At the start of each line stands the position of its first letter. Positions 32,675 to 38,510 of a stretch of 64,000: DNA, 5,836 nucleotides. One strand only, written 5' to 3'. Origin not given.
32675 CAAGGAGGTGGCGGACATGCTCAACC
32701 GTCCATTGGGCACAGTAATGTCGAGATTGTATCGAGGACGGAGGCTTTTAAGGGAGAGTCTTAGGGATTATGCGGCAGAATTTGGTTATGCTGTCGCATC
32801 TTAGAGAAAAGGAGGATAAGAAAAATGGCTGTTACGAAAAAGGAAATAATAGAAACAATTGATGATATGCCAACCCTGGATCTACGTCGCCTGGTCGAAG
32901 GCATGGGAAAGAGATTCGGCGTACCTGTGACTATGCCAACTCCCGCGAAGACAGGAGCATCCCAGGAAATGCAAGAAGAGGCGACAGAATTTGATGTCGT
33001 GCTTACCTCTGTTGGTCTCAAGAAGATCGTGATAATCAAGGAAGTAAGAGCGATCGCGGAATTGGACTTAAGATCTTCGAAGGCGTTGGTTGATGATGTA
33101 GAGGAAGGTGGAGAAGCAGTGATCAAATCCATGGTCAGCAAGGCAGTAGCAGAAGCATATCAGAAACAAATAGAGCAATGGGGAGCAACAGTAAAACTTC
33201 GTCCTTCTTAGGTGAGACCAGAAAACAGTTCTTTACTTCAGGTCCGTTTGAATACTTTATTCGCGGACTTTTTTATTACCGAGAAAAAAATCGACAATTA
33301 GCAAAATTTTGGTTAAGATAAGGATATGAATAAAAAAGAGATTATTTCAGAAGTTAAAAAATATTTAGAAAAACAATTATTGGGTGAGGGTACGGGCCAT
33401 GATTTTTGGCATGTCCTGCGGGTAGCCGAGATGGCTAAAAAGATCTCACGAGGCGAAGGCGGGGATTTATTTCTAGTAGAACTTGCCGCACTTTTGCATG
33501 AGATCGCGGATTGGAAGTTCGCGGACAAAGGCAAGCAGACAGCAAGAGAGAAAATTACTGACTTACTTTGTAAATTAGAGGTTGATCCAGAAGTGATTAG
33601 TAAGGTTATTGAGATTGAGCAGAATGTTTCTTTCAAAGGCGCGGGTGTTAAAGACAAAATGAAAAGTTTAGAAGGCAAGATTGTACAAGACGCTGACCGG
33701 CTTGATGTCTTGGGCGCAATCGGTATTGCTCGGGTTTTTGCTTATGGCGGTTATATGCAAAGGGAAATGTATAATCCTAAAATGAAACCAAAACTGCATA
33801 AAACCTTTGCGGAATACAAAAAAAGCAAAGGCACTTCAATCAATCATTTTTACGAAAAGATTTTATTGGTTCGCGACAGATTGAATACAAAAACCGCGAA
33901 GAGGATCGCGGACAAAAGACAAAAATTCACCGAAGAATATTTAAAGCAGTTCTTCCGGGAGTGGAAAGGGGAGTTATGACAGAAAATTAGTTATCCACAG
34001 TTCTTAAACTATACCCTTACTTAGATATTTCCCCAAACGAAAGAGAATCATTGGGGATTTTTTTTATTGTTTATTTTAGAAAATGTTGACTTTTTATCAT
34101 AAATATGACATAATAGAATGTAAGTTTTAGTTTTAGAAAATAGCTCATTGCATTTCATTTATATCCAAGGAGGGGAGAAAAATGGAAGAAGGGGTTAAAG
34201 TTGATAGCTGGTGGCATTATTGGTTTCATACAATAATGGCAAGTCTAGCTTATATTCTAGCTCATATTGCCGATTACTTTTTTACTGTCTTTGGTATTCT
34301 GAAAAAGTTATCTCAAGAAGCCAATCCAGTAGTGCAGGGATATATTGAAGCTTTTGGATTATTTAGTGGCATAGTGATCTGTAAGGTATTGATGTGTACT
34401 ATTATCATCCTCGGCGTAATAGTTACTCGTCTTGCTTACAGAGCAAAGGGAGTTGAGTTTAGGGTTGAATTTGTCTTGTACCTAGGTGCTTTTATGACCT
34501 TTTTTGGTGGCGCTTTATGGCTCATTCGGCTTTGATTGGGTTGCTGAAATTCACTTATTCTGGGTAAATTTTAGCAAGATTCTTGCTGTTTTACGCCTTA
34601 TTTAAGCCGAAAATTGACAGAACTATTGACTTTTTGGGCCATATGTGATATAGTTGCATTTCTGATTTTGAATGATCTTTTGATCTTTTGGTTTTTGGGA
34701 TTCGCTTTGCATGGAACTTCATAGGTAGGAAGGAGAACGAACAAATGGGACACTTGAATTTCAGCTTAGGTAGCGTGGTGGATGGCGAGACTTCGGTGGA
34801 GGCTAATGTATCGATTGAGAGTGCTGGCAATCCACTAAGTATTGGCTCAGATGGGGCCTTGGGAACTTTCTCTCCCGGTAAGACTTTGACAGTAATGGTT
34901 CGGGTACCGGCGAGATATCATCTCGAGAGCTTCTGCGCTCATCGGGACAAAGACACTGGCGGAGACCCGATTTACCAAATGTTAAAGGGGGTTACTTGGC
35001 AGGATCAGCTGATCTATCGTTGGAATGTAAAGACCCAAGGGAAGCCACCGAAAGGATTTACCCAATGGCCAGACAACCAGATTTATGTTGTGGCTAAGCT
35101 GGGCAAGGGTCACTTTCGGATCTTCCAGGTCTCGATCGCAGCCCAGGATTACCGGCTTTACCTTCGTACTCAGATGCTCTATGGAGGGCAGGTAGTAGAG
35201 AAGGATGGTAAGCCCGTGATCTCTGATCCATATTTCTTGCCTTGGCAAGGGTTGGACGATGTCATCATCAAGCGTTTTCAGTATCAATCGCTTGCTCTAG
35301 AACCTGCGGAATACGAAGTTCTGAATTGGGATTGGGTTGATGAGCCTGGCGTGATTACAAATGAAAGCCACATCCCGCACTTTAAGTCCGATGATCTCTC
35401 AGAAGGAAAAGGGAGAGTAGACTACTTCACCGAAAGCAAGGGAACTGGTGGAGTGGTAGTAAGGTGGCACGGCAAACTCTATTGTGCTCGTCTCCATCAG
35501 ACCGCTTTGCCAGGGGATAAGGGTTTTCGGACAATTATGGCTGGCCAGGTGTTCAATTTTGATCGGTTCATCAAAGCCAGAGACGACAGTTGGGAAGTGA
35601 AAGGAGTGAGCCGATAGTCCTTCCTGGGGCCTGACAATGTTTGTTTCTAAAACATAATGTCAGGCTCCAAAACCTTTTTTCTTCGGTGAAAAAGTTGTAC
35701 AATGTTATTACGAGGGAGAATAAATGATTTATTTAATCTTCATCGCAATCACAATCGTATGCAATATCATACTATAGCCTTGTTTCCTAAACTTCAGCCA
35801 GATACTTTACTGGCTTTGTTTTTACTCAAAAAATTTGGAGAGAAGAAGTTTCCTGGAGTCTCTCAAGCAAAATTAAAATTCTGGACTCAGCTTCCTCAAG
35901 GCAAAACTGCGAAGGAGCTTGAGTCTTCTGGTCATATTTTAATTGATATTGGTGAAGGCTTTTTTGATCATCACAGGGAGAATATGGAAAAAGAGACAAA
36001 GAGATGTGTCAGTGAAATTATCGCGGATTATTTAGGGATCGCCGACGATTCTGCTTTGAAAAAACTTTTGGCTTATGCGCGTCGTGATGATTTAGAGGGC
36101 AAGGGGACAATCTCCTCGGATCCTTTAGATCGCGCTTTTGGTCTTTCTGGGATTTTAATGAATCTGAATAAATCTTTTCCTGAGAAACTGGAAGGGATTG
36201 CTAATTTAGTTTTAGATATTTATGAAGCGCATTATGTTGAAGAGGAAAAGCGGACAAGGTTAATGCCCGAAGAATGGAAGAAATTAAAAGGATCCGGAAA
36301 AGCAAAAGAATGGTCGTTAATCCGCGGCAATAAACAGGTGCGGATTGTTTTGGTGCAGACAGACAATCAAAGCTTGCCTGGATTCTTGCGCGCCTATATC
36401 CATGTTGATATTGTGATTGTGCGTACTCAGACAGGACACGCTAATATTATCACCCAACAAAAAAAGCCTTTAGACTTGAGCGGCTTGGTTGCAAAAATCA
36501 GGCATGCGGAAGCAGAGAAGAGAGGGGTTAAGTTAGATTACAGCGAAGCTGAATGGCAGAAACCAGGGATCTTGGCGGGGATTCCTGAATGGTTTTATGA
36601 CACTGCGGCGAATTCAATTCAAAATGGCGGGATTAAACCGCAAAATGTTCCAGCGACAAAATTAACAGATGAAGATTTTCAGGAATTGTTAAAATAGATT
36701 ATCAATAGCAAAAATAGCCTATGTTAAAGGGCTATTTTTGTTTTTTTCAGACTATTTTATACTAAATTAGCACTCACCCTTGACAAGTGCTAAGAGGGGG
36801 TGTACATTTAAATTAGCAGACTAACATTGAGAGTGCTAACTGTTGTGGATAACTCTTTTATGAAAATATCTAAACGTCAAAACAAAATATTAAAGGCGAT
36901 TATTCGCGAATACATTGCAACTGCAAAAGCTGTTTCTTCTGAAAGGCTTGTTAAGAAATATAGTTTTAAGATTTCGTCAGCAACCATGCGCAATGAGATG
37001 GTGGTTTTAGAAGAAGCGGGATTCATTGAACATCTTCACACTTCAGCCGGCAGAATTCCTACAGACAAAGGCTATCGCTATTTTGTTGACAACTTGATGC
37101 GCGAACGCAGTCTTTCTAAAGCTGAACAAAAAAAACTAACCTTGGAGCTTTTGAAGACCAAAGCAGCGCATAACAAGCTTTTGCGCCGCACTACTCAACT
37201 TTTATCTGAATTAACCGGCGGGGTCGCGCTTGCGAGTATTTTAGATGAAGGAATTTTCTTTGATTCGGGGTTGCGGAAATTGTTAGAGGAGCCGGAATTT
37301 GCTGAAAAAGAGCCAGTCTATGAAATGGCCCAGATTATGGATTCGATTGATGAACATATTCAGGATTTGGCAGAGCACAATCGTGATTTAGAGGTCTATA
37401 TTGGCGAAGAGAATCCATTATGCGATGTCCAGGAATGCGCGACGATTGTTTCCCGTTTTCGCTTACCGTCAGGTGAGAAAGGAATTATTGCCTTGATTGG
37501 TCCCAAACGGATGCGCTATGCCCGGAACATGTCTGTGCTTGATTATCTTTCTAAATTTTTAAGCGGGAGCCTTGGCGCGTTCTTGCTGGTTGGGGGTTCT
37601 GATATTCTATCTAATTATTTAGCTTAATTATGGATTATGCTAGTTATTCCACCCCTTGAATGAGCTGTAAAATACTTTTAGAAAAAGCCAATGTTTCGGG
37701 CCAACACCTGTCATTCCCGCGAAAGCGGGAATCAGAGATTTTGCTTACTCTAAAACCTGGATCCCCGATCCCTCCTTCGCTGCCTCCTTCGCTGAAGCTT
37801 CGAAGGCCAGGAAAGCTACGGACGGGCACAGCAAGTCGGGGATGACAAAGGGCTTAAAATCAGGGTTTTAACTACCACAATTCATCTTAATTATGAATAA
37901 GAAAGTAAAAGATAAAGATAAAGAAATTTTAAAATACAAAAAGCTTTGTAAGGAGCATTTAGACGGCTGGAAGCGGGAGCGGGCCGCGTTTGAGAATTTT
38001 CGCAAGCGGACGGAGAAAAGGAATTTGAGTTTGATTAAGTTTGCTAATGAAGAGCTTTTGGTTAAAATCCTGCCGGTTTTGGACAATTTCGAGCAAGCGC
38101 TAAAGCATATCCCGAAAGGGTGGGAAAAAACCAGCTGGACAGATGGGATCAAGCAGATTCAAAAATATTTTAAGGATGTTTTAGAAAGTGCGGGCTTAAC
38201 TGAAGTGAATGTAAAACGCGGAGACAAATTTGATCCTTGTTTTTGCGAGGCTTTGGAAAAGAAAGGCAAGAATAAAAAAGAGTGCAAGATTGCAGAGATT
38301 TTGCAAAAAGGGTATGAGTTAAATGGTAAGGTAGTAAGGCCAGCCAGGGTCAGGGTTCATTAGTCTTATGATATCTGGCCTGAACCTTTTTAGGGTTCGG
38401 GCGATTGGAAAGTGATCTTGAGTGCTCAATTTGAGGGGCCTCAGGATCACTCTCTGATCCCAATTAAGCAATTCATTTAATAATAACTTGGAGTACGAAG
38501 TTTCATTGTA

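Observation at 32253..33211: ECF sigma factor followed, in anti-sigma position, by a second full-length ribosomal protein bL12 (L7/L12) paralog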

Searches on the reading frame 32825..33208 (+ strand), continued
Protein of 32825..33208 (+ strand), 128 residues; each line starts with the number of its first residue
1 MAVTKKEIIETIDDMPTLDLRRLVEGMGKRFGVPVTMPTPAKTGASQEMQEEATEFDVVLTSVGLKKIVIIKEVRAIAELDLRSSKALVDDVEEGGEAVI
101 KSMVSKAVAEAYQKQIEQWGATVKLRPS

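Call 65: fold_search(model_id=the predicted structure, library=pdb)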
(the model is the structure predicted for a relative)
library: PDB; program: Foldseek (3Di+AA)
matches with E <= 10: 378; with E <= 0.001: 22
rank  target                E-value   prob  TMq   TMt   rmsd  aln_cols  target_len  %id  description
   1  1rqu_A                9.0e-09  1.00  0.53  0.56  14.7       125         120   37  NMR structure of L7 dimer from E.coli (released 2004-03-02)
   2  1dd3_A                1.2e-06  1.00  0.52  0.52  12.7       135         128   40  CRYSTAL STRUCTURE OF RIBOSOMAL PROTEIN L12 FROM THERMOTOGA MARITIMA (released 2000-11-13)
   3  2zjq_5                2.3e-06  1.00  0.48  0.81   3.0        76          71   47  Interaction of L7 with L11 induced by Microccocin binding to the Deinococcus radiodurans 50S subunit (released 2008-06-17)
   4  1ctf                  2.3e-05  1.00  0.49  0.89   1.5        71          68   39  STRUCTURE OF THE C-TERMINAL DOMAIN OF THE RIBOSOMAL PROTEIN L7/L12 FROM ESCHERICHIA COLI AT 1.7 ANGSTROMS (released 1987-01-15)
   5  1rqs_MODEL_1_A        5.2e-05  1.00  0.53  0.88   2.6        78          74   41  NMR structure of C-terminal domain of ribosomal protein L7 from E.coli (released 2004-03-02)
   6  3j9y_7                9.2e-05  1.00  0.51  0.91   1.3        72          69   40  Cryo-EM structure of tetracycline resistance protein TetM bound to a translating E.coli ribosome (released 2015-04-15)
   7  1mbx_C                2.2e-04  1.00  0.51  0.71   3.1        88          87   14  CRYSTAL STRUCTURE ANALYSIS OF ClpSN WITH TRANSITION METAL ION BOUND (released 2002-12-11)
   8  1r6o_D                2.4e-04  1.00  0.49  0.64   2.2        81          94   15  ATP-dependent Clp protease ATP-binding subunit clpA/ATP-dependent Clp protease adaptor protein clpS (released 2005-02-15)
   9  8yeq                  2.7e-04  1.00  0.51  0.88   1.3        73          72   38  Crystal structure of L7/L12 Ribosomal Protein from Mycobacterium tuberculosis (released 2024-09-04)
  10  1r6q_D                2.7e-04  1.00  0.49  0.64   2.2        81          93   15  ClpNS with fragments (released 2005-02-15)
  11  2wa8_C                2.9e-04  1.00  0.49  0.59   9.2       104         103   14  Structural basis of N-end rule substrate recognition in Escherichia coli by the ClpAP adaptor protein ClpS - The Phe p (released 2009-04-28)
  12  1r6o_C                3.1e-04  1.00  0.49  0.64   2.2        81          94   15  ATP-dependent Clp protease ATP-binding subunit clpA/ATP-dependent Clp protease adaptor protein clpS (released 2005-02-15)
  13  1mbu_C                3.1e-04  1.00  0.51  0.72   2.7        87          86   14  Crystal Structure Analysis of ClpSN heterodimer (released 2002-12-11)
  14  1mg9_A                3.3e-04  1.00  0.48  0.69   2.3        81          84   15  The structural basis of ClpS-mediated switch in ClpA substrate recognition (released 2002-11-27)
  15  3o2b_C                3.9e-04  1.00  0.48  0.57   9.3       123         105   13  E. coli ClpS in complex with a Phe N-end rule peptide (released 2011-12-14)
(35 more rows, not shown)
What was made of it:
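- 32987..33211 (+): bL12-like C-terminal (factor-binding type) domain, aa 55-128, plus stop codon. Has a 4-aa insertion (EEGG) after helix 5. TM 0.88-0.91 to E. coli CTD (call 65).
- On bL12 (ribosomal protein L7/L12): Fold TM 0.88-0.91 to E. coli CTD (call 65).
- On Anti-sigma factors of ECF sigmas (ASD / ZAS class): Fold hits are bL12 and ClpS (call 65).
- Checked: The C-terminal domain superposes on E. coli bL12 CTD at TM 0.88-0.91, rmsd 1.3-1.5 A (call 65).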

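Call 69: search_protein_families(library=ncbifam, proteins=[P0244], max_evalue=0.01)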
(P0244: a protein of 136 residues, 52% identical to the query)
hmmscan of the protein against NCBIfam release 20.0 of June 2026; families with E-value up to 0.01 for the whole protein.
P0244 (136 aa): 1 family
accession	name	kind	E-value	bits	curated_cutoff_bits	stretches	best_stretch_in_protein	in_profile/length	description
TIGR00855.1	L12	equivalog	3.2e-35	121.2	84.4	1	1-125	1-124/125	50S ribosomal protein L7/L12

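Call 72: search_dna_similar(query=window:32825-33208:+, collection=phages, mode=protein, max_rows=10, max_evalue=0.001)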
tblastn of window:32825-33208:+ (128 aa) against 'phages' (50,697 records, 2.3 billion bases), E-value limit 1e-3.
Records with a match: 13; places in all: 13; records where one place covers at least 80% of the query: 12.
Best place of each record, by identity: <60% 13.
By first word of the organism name: Salmonella 3; Bacteriophage 3; Staphylococcus 2; Acinetobacter 2; Listeria 2; Enterococcus 1.
By host as written in the record: - 5; Staphylococcus aureus 2; Homo sapiens 2; Listeria monocytogenes 2; Salmonella enterica subsp. enterica serovar Kentucky 1; Enterococcus faecalis 1.
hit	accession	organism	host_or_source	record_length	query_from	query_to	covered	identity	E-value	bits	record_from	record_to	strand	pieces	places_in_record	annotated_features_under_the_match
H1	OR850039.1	Staphylococcus phage SA 1298 Kay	Staphylococcus aureus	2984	4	126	96%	38.7%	1e-9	60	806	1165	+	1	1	record has no annotation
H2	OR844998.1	Staphylococcus phage SA 1306 Kay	Staphylococcus aureus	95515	4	126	96%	38.7%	1e-9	60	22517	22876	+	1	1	record has no annotation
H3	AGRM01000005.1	Salmonella enterica subsp. houtenae str. ATCC BAA-1581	Homo sapiens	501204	1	126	98%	37.3%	8e-13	69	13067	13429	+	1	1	ribosomal protein L7/L12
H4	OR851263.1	Salmonella phage S.Kent 1-2-1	Salmonella enterica subsp. enterica ...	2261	1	126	98%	36.5%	1e-11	66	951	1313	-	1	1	record has no annotation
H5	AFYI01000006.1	Salmonella enterica subsp. enterica serovar Infantis str. ...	Homo sapiens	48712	1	126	98%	36.5%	1e-11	66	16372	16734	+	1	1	ribosomal protein L7/L12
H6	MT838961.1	Bacteriophage sp.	human fecal samples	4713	8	126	93%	38.0%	3e-8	56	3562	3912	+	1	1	record has no annotation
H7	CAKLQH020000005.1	Acinetobacter phage MD-2021a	not known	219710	1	126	98%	35.4%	5e-7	52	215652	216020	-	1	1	rplL: 50S ribosomal protein L7/L12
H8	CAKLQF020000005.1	Acinetobacter phage MD-2021a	not known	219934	1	126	98%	35.4%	5e-7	52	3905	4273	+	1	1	rplL: 50S ribosomal protein L7/L12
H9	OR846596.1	Enterococcus phage Efs 1-1-1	Enterococcus faecalis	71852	1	126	98%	34.9%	1e-9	60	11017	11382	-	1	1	record has no annotation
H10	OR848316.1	Listeria phage LM 4-14-1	Listeria monocytogenes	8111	1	126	98%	34.1%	1e-7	54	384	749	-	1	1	record has no annotation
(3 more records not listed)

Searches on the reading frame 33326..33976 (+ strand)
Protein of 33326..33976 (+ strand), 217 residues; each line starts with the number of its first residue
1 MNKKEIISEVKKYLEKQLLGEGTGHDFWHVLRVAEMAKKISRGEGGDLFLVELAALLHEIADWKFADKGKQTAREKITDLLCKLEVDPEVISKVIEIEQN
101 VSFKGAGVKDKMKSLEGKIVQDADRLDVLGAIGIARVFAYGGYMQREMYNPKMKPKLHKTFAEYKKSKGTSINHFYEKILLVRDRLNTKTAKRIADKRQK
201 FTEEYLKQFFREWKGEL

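Call 5: search_protein_families(library=pfam, proteins=[window:33326-33976:+], max_evalue=0.01)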
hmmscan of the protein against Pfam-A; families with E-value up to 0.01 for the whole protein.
window:33326-33976:+ (217 aa): 1 family
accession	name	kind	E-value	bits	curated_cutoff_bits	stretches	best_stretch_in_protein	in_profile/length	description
PF01966.28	HD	-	8.2e-12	45.9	22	1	29-127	4-114/116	HD domain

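Call 69: search_protein_families(library=ncbifam, proteins=[window:33326-33976:+], max_evalue=0.01)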
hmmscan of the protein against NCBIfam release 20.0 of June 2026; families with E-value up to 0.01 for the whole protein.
window:33326-33976:+ (217 aa): 3 families
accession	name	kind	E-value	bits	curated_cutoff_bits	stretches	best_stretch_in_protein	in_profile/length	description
NF007515.0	PRK10119.1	equivalog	5.4e-23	81.7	286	1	2-216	2-215/231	phosphohydrolase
NF002329.0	PRK01286.1-4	equivalog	0.0027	17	494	1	28-85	77-134/342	deoxyguanosinetriphosphate triphosphohydrolase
NF010040.1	PRK13516.1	equivalog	0.0079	15.3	425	0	51-150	14-110/369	YbdK family carboxylate-amine ligase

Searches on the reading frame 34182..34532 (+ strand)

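Call 24: search_protein_families(library=pfam, proteins=[window:34182-34532:+], max_evalue=0.01)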
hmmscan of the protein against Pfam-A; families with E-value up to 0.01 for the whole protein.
window:34182-34532:+ (117 aa): 1 family
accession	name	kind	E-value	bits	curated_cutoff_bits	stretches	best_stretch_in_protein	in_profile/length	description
PF18902.5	DUF5658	-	1.5e-07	32.5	25.2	1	26-86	2-60/82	Domain of unknown function (DUF5658)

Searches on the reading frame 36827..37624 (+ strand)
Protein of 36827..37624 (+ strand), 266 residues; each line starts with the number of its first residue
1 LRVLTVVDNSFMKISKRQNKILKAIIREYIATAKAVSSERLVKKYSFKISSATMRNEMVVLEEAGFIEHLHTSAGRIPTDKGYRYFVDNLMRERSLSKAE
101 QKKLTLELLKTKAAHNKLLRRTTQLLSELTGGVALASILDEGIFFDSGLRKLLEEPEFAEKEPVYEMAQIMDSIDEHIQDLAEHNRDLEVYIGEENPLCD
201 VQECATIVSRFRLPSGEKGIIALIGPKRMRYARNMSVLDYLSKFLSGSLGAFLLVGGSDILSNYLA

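Call 59: search_protein_families(library=pfam, proteins=[window:36827-37624:+], max_evalue=0.001)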
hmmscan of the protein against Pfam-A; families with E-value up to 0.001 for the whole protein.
window:36827-37624:+ (266 aa): 2 families
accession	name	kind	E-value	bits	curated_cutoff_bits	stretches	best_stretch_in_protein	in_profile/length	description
PF01628.27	HrcA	-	1.7e-19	71.1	22.2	1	89-234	80-214/215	HrcA protein C terminal domain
PF03444.21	HrcA_DNA-bdg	-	0.00077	19.5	21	0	14-85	2-72/79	Winged helix-turn-helix transcription repressor, HrcA DNA-binding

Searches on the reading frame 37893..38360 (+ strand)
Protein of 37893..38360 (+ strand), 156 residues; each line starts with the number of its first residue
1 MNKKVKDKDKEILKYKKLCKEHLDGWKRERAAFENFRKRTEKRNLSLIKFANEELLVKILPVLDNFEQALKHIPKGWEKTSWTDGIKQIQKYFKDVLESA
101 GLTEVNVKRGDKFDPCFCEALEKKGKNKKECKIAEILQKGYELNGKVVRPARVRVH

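Call 59: search_protein_families(library=pfam, proteins=[window:37893-38360:+], max_evalue=0.001)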
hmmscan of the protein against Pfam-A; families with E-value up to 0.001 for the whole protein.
window:37893-38360:+ (156 aa): 1 family
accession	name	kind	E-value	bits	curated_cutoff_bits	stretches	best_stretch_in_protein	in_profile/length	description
PF01025.24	GrpE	-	3.4e-38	131.4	25.8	1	3-155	11-163/165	GrpE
